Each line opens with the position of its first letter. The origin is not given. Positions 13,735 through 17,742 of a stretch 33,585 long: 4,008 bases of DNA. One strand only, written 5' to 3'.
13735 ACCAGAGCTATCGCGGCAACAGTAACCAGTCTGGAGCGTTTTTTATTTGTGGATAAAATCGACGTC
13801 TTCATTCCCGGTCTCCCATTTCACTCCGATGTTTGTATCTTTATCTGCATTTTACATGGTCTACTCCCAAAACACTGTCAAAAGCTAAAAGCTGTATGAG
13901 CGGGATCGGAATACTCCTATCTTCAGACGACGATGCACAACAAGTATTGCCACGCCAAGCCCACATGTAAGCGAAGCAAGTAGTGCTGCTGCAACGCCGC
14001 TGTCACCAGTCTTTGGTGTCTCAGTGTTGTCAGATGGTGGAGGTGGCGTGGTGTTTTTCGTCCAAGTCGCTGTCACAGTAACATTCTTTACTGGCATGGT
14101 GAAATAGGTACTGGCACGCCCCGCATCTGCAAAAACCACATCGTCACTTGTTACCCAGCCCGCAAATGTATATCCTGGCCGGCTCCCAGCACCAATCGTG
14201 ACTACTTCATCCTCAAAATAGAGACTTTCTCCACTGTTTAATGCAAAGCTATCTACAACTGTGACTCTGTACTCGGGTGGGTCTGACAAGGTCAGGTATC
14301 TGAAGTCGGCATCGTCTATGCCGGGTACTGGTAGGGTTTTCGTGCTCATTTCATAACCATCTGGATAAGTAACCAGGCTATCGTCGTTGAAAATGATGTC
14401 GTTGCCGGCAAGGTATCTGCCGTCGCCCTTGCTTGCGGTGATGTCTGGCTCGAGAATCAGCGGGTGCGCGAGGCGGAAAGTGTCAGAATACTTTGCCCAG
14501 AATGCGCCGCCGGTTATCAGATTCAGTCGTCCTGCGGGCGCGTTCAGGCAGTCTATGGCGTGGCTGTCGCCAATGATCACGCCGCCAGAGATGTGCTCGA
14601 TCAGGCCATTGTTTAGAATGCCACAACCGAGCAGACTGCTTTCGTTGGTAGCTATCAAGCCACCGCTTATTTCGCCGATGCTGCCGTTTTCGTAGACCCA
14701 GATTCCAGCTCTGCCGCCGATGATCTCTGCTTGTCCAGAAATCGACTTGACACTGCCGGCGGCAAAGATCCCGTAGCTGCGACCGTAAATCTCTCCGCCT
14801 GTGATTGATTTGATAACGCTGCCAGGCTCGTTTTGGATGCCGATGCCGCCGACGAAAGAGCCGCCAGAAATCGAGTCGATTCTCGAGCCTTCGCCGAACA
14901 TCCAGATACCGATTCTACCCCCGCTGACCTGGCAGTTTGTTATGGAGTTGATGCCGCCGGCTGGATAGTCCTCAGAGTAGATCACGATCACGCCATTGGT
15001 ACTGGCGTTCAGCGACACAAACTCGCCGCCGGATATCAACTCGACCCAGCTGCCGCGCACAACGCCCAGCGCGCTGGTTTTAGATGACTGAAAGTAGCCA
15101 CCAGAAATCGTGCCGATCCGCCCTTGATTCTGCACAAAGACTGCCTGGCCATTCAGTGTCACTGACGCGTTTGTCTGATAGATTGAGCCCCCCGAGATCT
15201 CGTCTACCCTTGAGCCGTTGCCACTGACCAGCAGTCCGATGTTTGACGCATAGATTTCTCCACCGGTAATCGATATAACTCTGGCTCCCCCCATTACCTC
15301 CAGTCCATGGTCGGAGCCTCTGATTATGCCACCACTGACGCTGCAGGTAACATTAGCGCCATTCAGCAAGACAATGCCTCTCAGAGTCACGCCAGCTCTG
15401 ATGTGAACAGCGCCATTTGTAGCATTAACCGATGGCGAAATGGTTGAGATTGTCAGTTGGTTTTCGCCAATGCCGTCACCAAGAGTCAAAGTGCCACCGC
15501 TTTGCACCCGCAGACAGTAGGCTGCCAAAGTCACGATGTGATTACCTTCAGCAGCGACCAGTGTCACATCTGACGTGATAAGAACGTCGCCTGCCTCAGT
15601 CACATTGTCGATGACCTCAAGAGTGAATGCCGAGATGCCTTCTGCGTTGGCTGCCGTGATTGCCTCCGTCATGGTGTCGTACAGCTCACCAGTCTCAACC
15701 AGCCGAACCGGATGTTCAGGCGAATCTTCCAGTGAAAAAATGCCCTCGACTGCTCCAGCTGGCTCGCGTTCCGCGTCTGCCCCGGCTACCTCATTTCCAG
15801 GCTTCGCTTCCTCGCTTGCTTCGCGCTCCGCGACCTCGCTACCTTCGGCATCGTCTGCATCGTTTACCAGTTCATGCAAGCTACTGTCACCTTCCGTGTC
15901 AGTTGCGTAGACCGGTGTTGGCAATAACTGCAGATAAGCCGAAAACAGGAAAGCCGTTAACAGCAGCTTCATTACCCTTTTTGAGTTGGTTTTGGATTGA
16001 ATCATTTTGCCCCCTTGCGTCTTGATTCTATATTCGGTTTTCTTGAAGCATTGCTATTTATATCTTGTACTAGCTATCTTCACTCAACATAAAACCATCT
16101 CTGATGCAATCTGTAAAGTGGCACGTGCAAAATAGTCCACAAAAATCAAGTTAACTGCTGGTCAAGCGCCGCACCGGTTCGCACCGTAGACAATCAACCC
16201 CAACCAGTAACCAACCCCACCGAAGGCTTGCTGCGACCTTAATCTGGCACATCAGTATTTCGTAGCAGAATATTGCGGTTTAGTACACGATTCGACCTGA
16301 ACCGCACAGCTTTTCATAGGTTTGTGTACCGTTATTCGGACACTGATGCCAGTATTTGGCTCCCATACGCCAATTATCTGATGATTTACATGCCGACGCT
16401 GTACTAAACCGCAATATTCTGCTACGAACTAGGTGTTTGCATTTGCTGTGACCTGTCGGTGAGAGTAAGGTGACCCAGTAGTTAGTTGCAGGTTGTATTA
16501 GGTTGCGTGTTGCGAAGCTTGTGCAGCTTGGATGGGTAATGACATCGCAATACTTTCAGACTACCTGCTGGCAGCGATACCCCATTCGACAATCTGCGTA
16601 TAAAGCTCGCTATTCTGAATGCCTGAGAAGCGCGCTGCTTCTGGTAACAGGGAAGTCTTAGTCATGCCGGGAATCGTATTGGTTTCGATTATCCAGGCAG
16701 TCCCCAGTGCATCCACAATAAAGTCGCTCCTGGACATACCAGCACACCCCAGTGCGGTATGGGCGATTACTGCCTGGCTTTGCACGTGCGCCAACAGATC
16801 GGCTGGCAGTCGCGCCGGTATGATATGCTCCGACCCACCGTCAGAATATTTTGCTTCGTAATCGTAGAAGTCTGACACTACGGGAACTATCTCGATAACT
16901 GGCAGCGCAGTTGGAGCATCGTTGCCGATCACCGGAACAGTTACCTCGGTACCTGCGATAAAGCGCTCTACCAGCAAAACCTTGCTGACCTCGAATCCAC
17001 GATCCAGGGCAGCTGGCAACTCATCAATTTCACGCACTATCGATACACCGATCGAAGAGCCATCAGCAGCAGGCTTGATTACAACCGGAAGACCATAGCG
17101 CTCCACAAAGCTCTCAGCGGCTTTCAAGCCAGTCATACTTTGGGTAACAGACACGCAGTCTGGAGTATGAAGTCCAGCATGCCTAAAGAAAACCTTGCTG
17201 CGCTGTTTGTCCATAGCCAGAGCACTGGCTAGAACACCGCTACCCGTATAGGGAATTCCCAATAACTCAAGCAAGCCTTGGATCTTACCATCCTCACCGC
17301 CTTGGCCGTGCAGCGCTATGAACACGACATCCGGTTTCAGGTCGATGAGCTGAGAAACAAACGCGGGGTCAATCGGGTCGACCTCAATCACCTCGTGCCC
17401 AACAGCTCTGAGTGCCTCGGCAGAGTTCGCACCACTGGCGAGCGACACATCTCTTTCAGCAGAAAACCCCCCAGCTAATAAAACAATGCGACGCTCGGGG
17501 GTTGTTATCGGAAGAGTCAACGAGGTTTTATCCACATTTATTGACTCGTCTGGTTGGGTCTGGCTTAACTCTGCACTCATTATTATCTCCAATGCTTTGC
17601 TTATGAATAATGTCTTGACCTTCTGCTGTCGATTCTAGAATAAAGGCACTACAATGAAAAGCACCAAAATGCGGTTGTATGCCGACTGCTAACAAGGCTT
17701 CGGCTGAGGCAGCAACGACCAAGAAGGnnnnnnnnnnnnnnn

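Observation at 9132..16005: Operon encoding exported, surface-anchored poly-rubrerythrins (2 + 5 tandem modules) behind a beta-helix wall protein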

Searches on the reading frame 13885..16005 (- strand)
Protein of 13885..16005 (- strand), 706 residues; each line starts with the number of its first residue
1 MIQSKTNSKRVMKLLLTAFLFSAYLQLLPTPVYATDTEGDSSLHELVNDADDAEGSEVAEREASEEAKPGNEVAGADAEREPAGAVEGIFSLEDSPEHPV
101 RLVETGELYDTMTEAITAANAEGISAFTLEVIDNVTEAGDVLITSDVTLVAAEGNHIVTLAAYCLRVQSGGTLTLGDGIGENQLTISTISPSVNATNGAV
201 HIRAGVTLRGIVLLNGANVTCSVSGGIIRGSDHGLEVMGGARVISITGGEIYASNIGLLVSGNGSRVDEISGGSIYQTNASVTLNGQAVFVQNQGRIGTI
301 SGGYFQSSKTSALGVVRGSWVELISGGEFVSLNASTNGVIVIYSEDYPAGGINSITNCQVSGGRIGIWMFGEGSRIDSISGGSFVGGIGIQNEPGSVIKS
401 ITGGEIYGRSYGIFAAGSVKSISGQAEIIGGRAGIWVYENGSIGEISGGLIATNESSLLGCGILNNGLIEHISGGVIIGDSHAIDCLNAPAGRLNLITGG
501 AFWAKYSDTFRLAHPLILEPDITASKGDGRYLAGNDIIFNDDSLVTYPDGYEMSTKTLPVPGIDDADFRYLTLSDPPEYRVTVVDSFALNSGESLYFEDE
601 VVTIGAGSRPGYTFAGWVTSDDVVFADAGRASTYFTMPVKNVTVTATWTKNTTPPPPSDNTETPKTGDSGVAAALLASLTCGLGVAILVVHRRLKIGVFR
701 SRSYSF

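Call 3: search_protein_families(library=pfam, proteins=[window:13885-16005:-], max_evalue=0.01)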
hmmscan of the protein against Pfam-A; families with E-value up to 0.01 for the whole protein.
window:13885-16005:- (706 aa): 2 families
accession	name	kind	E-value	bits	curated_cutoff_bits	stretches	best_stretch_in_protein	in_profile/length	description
PF18998.6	Flg_new_2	-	1.9e-11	44.2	23.6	1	592-651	15-72/73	Divergent InlB B-repeat domain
PF09479.16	Flg_new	-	0.0034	17.9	27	0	598-646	19-64/65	Listeria-Bacteroides repeat domain (List_Bact_rpt)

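Call 6: search_protein_families(library=ncbifam, proteins=[window:13885-16005:-], max_evalue=0.1)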
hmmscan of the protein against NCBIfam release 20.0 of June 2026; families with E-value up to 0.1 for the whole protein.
window:13885-16005:- (706 aa): 3 families
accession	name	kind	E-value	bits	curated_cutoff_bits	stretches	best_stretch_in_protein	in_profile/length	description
TIGR02543.1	List_Bact_rpt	repeat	2.4e-06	27.8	20.95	1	608-652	2-44/44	TIGR02543 family repeat protein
NF033188.1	internalin_H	exception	0.0024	16.6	1050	1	606-670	441-502/548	InlH/InlC2 family class 1 internalin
TIGR01167.1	LPXTG_anchor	domain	0.067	13.9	15.9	0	664-693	3-31/34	LPXTG cell wall anchor domain-containing protein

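Call 42: find_homologous_proteins(query=window:13885-16005:-, max_evalue=0.00001)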
Query window:13885-16005:- (706 aa): 16 proteins with E <= 0.00001 among 8000 candidates.
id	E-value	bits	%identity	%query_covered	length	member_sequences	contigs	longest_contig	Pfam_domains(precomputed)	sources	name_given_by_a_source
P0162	0.0e+0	1544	100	100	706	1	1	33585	PF18998.7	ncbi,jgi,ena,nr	ncbi:MAG: hypothetical protein FWD45_00040 [Coriobacteriia bacterium]|nr:hypothetical protein [Corio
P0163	4.1e-139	483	41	79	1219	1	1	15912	PF09479.17,PF18998.7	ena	-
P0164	1.0e-105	373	42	78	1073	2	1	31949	PF09479.17,PF18998.7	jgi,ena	-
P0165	3.5e-98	348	38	81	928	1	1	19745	PF18998.7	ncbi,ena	-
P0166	6.8e-90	321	42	68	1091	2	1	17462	-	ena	-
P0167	4.4e-84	301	41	70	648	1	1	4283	-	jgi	-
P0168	1.3e-82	296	38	72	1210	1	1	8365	PF09479.17,PF18998.7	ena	-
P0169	5.0e-81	291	41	69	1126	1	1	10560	PF00395.26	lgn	-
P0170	3.9e-80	288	36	78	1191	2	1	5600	PF09479.17,PF00395.26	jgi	-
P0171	4.2e-80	288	39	78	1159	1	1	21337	PF09479.17,PF00395.26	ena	-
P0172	6.1e-78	281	39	79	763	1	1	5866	PF09479.17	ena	-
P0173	1.5e-77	280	35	82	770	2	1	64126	-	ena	-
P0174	2.0e-77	279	38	81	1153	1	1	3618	PF09479.17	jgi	jgi:uncharacterized repeat protein (TIGR02543 family)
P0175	2.6e-73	266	32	89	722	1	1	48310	PF09479.17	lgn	-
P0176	7.5e-62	228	31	91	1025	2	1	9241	PF09479.17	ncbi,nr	ncbi:MAG: InlB B-repeat-containing protein [Oscillospiraceae bacterium]|nr:InlB B-repeat-containing 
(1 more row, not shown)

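Call 43: find_encoding_contigs(protein=P0164, flank=8000, max_places=2)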
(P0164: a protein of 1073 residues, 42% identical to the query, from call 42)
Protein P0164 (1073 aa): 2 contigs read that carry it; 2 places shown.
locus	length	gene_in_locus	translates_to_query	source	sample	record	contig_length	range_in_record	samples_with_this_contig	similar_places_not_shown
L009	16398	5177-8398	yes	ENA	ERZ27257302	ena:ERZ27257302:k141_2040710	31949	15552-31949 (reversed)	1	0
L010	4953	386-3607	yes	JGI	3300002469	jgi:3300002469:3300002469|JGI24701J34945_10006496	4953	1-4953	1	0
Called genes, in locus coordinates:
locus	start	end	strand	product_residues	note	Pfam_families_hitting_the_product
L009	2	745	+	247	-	?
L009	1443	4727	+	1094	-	PF09479:Flg_new, PF18998:Flg_new_2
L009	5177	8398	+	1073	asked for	PF09479:Flg_new, PF18998:Flg_new_2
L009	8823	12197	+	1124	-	PF09479:Flg_new, PF18998:Flg_new_2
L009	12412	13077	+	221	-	PF00121:TIM, PF05690:ThiG (faint)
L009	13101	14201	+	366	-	PF02492:cobW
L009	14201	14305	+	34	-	-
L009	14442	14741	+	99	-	-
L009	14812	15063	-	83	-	-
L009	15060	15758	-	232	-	PF01300:Sua5_yciO_yrdC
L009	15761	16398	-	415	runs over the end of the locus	PF03463:eRF1_1, PF18854:baeRF_family10, PF03464:eRF1_2, PF18859:acVLRF1 (faint), PF03465:eRF1_3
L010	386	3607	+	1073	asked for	PF09479:Flg_new, PF18998:Flg_new_2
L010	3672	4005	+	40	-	-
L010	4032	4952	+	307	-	?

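Call 44: find_encoding_contigs(protein=P0163, flank=8000, max_places=2)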
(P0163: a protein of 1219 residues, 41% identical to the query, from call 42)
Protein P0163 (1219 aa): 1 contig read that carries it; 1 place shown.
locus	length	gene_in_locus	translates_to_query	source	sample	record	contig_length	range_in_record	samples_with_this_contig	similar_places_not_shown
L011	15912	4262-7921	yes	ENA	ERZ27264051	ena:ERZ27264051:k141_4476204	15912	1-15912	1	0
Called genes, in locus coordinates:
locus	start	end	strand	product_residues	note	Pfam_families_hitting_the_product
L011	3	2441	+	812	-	?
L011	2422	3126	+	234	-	PF11545:HemeBinding_Shp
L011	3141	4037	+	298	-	PF01497:Peripla_BP_2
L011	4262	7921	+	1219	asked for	PF09479:Flg_new (faint), PF18998:Flg_new_2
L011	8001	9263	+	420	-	PF00275:EPSP_synthase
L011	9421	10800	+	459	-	PF03816:LytR_cpsA_psr, PF13399:LytR_C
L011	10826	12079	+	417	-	PF05221:AdoHcyase, PF02826:2-Hacid_dh_C, PF00670:AdoHcyase_NAD, PF07991:KARI_N (weak)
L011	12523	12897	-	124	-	-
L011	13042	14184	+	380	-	PF01022:HTH_5, PF12840:HTH_20 (weak), PF01209:Ubie_methyltran, PF13489:Methyltransf_23, PF08241:Methyltransf_11, PF08242:Methyltransf_12, PF13649:Methyltransf_25, PF13847:Methyltransf_31, +4 more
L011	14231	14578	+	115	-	PF01451:LMWPc (weak)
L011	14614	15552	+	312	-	PF02525:Flavodoxin_2 (weak), PF03358:FMN_red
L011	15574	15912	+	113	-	?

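Call 45: find_encoding_contigs(protein=P0165, flank=8000, max_places=2)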
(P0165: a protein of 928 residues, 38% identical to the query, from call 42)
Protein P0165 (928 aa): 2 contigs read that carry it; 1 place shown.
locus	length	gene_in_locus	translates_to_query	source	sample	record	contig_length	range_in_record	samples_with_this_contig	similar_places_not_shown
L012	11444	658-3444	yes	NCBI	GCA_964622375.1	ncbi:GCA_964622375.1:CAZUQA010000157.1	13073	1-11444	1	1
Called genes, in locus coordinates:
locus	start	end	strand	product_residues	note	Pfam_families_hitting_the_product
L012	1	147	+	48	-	?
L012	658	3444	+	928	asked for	PF18998:Flg_new_2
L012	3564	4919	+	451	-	PF01546:Peptidase_M20, PF07687:M20_dimer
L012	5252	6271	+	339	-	PF02463:SMC_N (weak), PF00005:ABC_tran, PF13304:AAA_21 (faint), PF09383:NIL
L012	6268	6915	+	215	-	PF00528:BPD_transp_1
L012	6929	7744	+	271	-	PF03180:Lipoprotein_9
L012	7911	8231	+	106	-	PF03551:PadR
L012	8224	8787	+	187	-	PF22564:HAAS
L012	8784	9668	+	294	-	PF13349:DUF4097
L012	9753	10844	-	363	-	PF01168:Ala_racemase_N, PF00842:Ala_racemase_C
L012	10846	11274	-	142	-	-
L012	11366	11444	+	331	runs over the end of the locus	PF01263:Aldose_epim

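Call 82: search_solved_structures(query=A4, max_evalue=0.01)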
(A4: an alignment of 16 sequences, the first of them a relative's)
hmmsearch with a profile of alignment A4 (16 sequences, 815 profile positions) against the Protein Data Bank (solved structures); distinct sequences matched with E-value up to 0.01: 6.
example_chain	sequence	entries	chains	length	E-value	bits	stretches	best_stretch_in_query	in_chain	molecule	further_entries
2y5p_A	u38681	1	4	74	0.00025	22.6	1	663-719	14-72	INTERNALIN B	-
1m9s_A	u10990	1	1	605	0.00064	21.3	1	650-725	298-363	Internalin B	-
9qr5_A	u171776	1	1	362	0.0024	19.4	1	642-719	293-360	Internalin B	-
2y5q_A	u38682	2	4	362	0.0036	18.8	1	650-719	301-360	INTERNALIN B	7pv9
7nms_A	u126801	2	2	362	0.0041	18.6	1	664-719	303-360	Internalin B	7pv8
9qr4_A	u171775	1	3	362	0.0056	18.2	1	664-719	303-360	Internalin B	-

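Call 83: predict_structure(alignment_id=A4)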
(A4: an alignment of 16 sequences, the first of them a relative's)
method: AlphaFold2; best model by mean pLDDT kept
length: 706 residues; sequences in the alignment: 16
mean_pLDDT: 83.9   pTM: 0.72
mean pLDDT of the five models: 83.9, 81.9, 81.9, 81.4, 81.0
residues with pLDDT >= 90: 457; 70-90: 121; 50-70: 23; < 50: 105
segments of 3 or more residues with pLDDT < 50: 1-7, 28-94, 657-672, 692-706
pLDDT, mean of each block of 10 residues (from residue 1): 45 80 63 34 29 28 29 34 37 65 97 97 96 94 98 95 94 96 93 97 97 98 98 96 98 97 97 97 90 97 96 96 98 88 86 98 95 96 97 97 98 98 98 97 98 90 98 97 95 98 96 98 91 96 96 92 89 86 85 84 89 89 87 88 91 55 39 64 71 44 33
secondary structure, 60 per line:
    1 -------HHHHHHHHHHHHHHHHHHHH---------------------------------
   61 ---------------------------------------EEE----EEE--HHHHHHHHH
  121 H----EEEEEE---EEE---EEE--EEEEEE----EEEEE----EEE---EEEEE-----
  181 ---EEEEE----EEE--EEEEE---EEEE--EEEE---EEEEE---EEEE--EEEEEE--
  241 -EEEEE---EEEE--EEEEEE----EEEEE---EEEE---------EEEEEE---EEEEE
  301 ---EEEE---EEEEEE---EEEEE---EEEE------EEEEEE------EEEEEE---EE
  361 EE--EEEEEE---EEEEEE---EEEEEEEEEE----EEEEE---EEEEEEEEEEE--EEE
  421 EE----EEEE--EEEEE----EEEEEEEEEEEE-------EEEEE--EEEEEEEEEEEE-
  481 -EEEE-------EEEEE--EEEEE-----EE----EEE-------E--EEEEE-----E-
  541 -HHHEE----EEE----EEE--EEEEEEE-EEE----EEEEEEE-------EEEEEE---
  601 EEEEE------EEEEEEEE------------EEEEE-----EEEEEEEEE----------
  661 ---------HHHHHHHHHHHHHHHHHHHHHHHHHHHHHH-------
elements in order (helices of 4 or more, strands of 3 or more residues): H8-27 E100-102 E107-109 H112-121 E126-131 E135-137 E141-143 E146-151 E156-160 E165-167 E171-175 E184-188 E193-195 E198-202 E206-209 E212-215 E219-223 E227-230 E233-238 E242-246 E250-253 E256-261 E266-270 E274-277 E287-292 E296-300 E304-307 E311-316 E320-324 E328-331 E338-343 E350-355 E359-362 E365-370 E374-379 E383-392 E397-401 E405-415 E418-422 E427-430 E433-437 E442-453 E461-465 E468-479 E482-485 E493-497 E500-504 E516-518 E529-533 E551-553 E558-560 E563-569 E571-573 E578-584 E592-597 E601-605 E612-619 E632-636 E642-650 H670-699

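Call 86: fold_search(model_id=the predicted structure, library=pdb)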
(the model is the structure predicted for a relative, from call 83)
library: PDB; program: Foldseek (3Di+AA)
matches with E <= 10: 164; with E <= 0.001: 0
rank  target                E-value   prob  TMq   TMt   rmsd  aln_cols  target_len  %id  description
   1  1dab                  1.8e-02  0.97  0.28  0.35  13.3       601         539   10  The Structure of Bordetella Pertussis Virulence Factor P.69 Pertactin (released 1999-12-15)
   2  2vbe                  2.1e-02  0.30  0.15  0.17  15.7       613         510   11  Tailspike protein of bacteriophage Sf6 (released 2008-04-22)
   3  9cdv_B                3.0e-02  0.75  0.17  0.25  11.5       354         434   12  Crystal Structure of Rhombotarget A (released 2025-07-02)
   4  8wm1_A                4.4e-02  0.66  0.21  0.30  19.0       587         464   13  DHS dehydratase (released 2024-10-02)
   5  9cdu_C                9.3e-02  0.41  0.16  0.24  11.3       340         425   13  Crystal Structure of Rhombotarget A-peptide Complex (released 2025-07-02)
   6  7bz0_A                9.8e-02  0.33  0.18  0.23  14.0       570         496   12  complex structure of alginate lyase AlyF-OU02 with G6 (released 2021-03-10)
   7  6e0v_A                1.2e-01  0.16  0.20  0.22  15.2       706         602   11  Apo crystal structure of the colanidase tailspike protein gp150 of Phage Phi92 (released 2019-07-17)
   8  8cpk_A                1.2e-01  0.16  0.16  0.24  14.0       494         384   11  Crystal structure of EtpA secretion domain from Enterotoxigenic Escherichia coli (released 2024-01-10)
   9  9cdv_A                1.4e-01  0.25  0.16  0.22  13.3       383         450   12  Crystal Structure of Rhombotarget A (released 2025-07-02)
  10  3sze                  1.6e-01  0.08  0.13  0.11  18.0       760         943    8  Crystal structure of the passenger domain of the E. coli autotransporter EspP (released 2011-10-12)
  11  5u6f                  1.8e-01  0.90  0.10  0.21  15.0       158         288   13  Bacterial adhesin from Mobiluncus mulieris containing intramolecular disulfide, isopeptide, and ester bond cross-links ( (released 2018-06-13)
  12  2iou_G                1.8e-01  0.80  0.29  0.38  12.9       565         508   13  Major Tropism Determinant P1 (Mtd-P1) Variant Complexed with Bordetella brochiseptica Virulence Factor Pertactin extra (released 2007-10-23)
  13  7eea_B                2.0e-01  0.38  0.28  0.31  15.7       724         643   11  Cyanophage Pam1 tailspike receptor-binding domain (released 2021-10-20)
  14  8vbb_A                2.4e-01  0.25  0.23  0.18  12.7       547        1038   14  The secreted adhesin EtpA of Enterotoxigenic Escherichia coli in complex with the mouse mAb 1G05 (released 2024-09-04)
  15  2vbk                  2.5e-01  0.18  0.17  0.22  17.0       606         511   12  NATIVE TAILSPIKE PROTEIN OF BACTERIOPHAGE SF6 (released 2008-04-01)
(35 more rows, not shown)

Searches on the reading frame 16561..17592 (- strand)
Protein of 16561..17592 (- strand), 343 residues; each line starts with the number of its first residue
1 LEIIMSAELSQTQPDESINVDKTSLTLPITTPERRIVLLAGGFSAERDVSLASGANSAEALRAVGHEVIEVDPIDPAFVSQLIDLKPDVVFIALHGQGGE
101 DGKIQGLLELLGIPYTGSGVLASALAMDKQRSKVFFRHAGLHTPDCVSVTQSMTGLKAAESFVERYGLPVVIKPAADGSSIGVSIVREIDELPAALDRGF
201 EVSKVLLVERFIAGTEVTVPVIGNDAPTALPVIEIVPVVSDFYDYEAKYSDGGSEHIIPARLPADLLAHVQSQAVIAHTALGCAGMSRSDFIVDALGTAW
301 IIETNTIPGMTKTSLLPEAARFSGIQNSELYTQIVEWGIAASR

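Call 7: search_protein_families(library=pfam, proteins=[window:16561-17592:-], max_evalue=0.0001)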
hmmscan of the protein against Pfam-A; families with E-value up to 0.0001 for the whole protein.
window:16561-17592:- (343 aa): 5 families
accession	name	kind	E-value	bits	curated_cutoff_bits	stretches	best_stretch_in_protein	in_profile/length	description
PF07478.18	Dala_Dala_lig_C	-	1.9e-52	178.2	24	1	136-336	2-204/204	D-ala D-ala ligase C-terminus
PF01820.27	Dala_Dala_lig_N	-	1.1e-19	71.6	34.6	2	86-118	89-121/121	D-ala D-ala ligase N-terminus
PF02786.22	CPSase_L_D2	-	6.4e-08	32.8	19.8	1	128-306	1-178/211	Carbamoyl-phosphate synthase L chain, ATP binding domain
PF02655.19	ATP-grasp_3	-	2.1e-05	25.1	23.2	1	127-305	2-154/160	ATP-grasp domain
PF13535.11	ATP-grasp_4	-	7.9e-05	22.8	27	0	168-219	3-68/160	ATP-grasp domain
